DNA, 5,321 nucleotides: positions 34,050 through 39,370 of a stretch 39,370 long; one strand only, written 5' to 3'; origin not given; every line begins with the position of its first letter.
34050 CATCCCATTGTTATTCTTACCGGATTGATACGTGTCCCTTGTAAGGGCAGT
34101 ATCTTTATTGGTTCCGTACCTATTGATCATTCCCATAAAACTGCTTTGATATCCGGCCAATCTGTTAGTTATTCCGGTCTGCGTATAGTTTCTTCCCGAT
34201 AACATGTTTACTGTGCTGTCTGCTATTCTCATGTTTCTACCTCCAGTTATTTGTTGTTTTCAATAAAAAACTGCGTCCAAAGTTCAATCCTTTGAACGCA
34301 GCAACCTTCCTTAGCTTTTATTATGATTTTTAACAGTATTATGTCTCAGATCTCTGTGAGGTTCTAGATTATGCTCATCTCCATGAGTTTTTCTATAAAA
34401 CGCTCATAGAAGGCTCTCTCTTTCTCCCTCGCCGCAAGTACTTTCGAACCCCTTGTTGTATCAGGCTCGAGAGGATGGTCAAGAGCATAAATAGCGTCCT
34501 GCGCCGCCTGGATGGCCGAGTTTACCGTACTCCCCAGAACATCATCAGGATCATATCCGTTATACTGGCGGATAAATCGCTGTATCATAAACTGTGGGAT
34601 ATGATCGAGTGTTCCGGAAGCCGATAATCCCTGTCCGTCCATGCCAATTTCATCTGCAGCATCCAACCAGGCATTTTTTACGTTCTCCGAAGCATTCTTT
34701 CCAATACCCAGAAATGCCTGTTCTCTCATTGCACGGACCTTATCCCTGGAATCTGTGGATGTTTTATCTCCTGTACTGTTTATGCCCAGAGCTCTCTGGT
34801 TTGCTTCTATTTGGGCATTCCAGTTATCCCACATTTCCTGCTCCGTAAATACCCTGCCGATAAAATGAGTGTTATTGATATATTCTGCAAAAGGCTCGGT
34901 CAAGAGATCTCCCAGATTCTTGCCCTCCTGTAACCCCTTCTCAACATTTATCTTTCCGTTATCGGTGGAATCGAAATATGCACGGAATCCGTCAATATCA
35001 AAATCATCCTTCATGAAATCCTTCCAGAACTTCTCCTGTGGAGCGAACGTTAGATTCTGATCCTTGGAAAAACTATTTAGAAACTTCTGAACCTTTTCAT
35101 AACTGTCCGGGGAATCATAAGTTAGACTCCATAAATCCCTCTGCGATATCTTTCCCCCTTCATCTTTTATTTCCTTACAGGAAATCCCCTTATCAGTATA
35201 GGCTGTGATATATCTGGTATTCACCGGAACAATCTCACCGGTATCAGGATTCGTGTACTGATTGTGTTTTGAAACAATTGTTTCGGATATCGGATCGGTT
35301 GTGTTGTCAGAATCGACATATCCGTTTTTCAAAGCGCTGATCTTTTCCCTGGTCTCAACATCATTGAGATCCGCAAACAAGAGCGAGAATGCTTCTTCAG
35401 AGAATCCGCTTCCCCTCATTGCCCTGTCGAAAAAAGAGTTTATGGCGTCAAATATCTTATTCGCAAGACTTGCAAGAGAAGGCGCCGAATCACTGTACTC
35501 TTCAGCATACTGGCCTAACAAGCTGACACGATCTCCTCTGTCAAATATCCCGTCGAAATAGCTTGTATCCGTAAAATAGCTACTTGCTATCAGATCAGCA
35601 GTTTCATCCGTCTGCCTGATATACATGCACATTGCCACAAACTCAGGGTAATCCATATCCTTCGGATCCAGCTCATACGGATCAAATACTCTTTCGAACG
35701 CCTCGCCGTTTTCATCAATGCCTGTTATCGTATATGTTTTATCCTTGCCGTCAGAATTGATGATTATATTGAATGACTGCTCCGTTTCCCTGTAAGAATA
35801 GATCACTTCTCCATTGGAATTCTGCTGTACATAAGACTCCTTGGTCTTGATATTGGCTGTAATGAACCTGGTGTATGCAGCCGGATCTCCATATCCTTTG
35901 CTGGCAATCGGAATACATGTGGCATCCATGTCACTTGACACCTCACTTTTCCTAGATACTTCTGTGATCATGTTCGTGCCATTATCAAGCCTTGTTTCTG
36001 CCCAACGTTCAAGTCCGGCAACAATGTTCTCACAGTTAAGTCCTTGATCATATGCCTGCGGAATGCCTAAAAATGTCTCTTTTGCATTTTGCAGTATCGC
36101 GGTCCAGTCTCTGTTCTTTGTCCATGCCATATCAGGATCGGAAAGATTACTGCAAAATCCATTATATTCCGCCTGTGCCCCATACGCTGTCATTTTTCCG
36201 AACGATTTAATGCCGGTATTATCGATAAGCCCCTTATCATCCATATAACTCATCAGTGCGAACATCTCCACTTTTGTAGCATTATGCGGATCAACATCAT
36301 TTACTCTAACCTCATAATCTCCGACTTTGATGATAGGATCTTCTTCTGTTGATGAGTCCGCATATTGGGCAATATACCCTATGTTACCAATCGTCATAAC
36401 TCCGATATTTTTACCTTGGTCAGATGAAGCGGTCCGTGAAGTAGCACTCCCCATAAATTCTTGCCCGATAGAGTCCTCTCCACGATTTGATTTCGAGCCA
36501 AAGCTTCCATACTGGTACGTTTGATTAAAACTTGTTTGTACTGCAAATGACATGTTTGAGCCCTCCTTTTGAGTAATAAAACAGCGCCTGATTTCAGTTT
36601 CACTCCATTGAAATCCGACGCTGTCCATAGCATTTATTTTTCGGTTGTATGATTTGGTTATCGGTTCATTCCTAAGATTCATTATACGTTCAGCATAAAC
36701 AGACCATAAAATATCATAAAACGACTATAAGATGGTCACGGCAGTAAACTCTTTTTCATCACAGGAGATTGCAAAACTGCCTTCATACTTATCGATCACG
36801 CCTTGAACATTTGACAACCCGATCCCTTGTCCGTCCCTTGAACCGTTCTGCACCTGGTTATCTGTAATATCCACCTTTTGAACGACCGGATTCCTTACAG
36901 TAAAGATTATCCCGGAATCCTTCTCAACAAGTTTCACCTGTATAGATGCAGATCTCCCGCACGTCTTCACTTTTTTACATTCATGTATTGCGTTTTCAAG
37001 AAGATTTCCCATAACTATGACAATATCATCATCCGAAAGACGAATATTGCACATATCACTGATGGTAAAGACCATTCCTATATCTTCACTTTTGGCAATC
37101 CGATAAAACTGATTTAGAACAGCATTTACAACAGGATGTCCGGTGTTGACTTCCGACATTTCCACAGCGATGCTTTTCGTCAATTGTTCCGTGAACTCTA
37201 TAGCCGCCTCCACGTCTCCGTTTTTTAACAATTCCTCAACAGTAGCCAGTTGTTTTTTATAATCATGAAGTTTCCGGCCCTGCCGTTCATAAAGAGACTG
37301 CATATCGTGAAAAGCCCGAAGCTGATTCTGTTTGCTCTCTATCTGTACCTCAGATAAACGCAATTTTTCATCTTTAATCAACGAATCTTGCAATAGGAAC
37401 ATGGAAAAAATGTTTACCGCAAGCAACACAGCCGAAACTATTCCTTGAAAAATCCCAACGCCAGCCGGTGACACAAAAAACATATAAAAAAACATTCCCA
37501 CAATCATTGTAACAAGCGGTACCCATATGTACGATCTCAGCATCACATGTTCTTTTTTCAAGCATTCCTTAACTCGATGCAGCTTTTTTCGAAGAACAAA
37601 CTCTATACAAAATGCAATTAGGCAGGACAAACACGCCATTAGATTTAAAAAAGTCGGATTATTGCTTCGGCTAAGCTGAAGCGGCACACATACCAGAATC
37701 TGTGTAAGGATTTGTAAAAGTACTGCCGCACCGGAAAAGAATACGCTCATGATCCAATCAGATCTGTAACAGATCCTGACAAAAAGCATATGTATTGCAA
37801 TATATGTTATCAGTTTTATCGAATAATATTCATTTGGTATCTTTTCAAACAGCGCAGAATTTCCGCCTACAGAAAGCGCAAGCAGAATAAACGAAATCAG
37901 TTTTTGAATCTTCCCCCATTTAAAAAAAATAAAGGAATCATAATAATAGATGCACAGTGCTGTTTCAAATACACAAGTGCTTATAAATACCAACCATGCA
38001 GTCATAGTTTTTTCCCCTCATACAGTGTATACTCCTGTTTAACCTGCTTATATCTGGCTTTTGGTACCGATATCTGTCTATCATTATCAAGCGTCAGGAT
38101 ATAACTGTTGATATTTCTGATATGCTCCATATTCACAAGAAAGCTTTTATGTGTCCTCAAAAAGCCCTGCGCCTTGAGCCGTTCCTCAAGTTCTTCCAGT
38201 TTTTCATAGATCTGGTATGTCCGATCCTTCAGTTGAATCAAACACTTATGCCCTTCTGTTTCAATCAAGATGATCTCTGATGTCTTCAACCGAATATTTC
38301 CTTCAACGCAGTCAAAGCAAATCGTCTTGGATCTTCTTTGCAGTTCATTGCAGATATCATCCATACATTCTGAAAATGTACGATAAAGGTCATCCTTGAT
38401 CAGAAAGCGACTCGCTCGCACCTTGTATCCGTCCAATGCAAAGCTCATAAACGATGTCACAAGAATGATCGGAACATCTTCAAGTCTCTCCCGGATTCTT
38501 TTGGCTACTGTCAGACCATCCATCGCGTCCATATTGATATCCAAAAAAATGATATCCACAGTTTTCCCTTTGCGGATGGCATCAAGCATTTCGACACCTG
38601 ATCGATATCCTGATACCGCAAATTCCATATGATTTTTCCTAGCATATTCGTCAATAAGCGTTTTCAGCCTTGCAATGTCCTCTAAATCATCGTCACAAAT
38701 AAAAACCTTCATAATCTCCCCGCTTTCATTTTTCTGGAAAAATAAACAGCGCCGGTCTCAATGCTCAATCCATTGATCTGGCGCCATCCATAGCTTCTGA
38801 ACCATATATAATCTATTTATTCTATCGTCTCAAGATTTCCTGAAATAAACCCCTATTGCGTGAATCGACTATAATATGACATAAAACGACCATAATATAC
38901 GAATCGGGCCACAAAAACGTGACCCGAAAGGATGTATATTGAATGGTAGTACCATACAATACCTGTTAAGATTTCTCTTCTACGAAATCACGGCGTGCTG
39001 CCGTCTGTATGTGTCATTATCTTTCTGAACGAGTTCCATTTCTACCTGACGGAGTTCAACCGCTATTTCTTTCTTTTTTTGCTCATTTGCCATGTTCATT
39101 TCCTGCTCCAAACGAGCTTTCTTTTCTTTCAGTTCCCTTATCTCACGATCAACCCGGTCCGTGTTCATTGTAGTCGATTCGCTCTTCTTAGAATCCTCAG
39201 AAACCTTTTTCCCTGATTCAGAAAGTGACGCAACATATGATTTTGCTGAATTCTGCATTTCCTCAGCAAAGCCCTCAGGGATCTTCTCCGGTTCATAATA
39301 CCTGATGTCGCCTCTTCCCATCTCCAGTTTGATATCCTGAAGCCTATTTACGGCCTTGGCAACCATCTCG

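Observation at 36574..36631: Conserved terminator-like leader hairpin between promoter and RBS in both LytTR-box modules (second copy 38738..38794)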

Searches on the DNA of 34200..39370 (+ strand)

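Call 13: search_dna_similar(query=window:34200-39370:+, collection=phages, mode=near)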
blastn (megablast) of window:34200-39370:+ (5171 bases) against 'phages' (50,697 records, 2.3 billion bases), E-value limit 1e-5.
No match.

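Call 23: search_rna_families(source=window, start=34200, end=39000, threshold=evalue, max_evalue=10, show_alignments=6)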
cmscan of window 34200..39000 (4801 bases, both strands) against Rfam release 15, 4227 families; matches with E-value up to 10: 3.
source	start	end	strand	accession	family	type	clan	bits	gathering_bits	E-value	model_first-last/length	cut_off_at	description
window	36576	36692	-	RF01593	plasmodium_snoR16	Gene; snRNA; snoRNA; CD-box;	-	22.4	70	3.5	1-126/126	no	small nucleolar RNA snoR16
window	38368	38404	-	RF00608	SNORD99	Gene; snRNA; snoRNA; CD-box;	CL00064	19.5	60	2.8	1-74/74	no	Small nucleolar RNA SNORD99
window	36544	36622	-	RF01930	bxd_2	Gene; lncRNA;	-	16.2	80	2.7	1-91/91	no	Bithoraxoid conserved region 2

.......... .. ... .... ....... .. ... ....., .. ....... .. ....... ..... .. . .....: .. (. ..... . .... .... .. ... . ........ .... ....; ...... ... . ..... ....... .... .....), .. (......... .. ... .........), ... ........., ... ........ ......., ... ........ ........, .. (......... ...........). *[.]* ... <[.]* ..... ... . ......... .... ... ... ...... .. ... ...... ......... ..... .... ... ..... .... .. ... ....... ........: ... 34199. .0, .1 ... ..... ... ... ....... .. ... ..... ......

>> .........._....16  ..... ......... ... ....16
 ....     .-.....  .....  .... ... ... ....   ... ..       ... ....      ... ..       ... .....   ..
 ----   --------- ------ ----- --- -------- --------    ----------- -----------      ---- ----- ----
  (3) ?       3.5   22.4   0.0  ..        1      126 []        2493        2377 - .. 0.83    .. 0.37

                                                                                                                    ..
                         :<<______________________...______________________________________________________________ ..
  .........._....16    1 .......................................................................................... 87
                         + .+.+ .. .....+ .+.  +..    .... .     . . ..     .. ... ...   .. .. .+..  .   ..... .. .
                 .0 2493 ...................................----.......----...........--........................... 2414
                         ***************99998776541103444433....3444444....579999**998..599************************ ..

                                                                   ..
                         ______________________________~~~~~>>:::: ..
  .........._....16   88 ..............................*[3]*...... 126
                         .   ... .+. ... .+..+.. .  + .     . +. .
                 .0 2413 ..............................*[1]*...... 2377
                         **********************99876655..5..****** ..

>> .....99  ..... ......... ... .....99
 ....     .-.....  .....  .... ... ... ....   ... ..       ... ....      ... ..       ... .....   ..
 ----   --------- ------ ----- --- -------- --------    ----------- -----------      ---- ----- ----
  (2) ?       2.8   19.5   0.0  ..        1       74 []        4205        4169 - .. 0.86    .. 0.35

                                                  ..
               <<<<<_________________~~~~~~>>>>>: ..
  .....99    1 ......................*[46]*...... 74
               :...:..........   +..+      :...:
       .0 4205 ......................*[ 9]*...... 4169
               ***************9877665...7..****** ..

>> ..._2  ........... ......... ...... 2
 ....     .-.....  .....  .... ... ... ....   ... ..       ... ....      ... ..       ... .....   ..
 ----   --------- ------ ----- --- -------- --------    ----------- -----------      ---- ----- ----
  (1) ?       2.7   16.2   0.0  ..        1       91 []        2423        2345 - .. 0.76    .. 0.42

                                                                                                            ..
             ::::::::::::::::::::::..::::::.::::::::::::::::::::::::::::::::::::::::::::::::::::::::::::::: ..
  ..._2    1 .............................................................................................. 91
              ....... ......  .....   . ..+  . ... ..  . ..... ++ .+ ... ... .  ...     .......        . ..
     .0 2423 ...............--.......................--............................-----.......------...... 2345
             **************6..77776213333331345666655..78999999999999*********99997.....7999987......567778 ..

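Call 34: search_rna_families(sources=[L002, L003, L006, L009, L011, L017, L019, L012], threshold=gathering)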
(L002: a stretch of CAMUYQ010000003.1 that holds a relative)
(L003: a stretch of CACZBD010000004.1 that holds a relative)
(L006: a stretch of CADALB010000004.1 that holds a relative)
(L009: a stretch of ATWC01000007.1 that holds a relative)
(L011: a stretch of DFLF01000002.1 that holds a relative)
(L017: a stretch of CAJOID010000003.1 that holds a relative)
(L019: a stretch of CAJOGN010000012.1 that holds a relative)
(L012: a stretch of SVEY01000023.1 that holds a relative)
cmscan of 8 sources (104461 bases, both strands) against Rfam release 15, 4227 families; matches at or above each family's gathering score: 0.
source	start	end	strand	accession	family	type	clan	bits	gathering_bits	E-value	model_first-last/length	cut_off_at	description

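Call 75: search_rna_families(sources=[L078, L079, L103, L037, L075, L086, L050, L106, L081, L056, L067, L030, L093, L057, L114, L026], threshold=evalue, max_evalue=1)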
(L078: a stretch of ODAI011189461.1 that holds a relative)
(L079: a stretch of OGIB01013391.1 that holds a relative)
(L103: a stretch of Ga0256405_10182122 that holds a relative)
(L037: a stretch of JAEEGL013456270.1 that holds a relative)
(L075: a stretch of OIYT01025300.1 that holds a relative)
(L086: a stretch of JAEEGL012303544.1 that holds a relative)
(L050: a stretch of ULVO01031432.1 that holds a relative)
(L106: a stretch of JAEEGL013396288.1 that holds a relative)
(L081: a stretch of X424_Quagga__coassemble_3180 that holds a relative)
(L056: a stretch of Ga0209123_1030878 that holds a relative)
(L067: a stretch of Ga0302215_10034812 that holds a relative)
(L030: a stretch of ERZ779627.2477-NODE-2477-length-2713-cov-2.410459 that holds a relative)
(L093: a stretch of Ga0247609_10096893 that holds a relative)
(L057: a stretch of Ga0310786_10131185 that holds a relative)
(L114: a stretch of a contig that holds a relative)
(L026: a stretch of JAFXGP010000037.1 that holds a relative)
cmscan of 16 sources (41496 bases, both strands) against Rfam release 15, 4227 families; matches with E-value up to 1: 1.
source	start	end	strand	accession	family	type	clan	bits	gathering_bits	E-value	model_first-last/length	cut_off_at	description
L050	1714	1839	-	RF01699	Clostridiales-1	Gene; sRNA;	-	36.4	48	0.00016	1-166/166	no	Clostridiales-1 RNA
